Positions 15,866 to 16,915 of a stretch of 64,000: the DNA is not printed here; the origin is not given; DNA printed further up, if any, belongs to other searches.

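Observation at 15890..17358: Strongly low-GC two-gene cassette of unknown function inserted antisense into the head-tail operon; both proteins end in the same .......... motif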

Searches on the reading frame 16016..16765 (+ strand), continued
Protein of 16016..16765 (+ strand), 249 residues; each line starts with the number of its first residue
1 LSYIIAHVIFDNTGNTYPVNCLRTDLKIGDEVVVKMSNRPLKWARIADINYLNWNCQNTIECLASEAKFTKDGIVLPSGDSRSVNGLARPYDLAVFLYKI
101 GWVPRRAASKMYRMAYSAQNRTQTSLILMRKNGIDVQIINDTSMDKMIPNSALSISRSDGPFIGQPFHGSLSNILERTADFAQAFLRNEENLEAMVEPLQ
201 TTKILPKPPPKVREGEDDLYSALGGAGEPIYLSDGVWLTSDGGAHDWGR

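Call 106: find_encoding_contigs(protein=window:16016-16765:+, flank=3000, max_places=6)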
Protein window:16016-16765:+ (249 aa): 23 contigs read that carry it; 6 places shown.
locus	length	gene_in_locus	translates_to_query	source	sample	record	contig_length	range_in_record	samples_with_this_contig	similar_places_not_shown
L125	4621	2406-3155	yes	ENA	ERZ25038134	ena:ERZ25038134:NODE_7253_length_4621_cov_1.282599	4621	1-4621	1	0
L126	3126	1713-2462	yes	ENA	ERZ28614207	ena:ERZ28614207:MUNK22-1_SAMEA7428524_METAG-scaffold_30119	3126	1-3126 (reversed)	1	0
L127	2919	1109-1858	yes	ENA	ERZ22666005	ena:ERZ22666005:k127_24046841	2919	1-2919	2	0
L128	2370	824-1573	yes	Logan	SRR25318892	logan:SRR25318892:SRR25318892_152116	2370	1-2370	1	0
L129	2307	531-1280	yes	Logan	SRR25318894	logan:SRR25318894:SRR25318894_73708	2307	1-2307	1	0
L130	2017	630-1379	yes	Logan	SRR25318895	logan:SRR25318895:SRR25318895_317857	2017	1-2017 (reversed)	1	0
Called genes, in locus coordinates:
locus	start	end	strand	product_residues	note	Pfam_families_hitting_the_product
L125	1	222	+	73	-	?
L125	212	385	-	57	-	PF24752:DUF7697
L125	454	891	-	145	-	PF27119:Phage_YdaY (weak)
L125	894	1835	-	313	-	PF18906:Phage_tube_2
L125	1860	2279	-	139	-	-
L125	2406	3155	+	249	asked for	-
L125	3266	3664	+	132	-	-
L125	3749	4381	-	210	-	PF20039:DUF6441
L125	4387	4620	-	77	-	?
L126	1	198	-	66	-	?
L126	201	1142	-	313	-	PF18906:Phage_tube_2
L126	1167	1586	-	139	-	-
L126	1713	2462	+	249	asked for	-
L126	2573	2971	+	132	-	-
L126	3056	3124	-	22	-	?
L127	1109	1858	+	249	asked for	-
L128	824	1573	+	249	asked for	-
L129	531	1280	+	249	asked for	-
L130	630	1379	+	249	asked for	-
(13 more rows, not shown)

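Call 113: find_related_loci(query=A3, collection=viral_contigs, flank=5000)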
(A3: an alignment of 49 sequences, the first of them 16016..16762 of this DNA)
Query A3 (249 aa) in viral_contigs; peptide patterns used: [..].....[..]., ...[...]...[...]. (x = any residue, [..] = any of these).
25 stretches matched a pattern; 7 encode a relative of the query (tblastn E <= 1e-3); 7 distinct loci.
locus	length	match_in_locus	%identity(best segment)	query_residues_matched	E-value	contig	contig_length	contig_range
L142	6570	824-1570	80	1-249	6e-140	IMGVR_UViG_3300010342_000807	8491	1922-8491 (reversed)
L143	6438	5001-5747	80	1-249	6e-140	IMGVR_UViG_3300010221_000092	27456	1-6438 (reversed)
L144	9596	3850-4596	80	1-249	6e-140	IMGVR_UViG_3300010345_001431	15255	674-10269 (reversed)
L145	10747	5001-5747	81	1-249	9e-140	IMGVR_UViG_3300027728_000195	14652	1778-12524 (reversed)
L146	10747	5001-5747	79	1-249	2e-138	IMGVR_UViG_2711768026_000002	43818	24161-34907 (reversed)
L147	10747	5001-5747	78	1-249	9e-138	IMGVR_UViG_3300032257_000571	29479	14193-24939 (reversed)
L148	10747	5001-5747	78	1-249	9e-138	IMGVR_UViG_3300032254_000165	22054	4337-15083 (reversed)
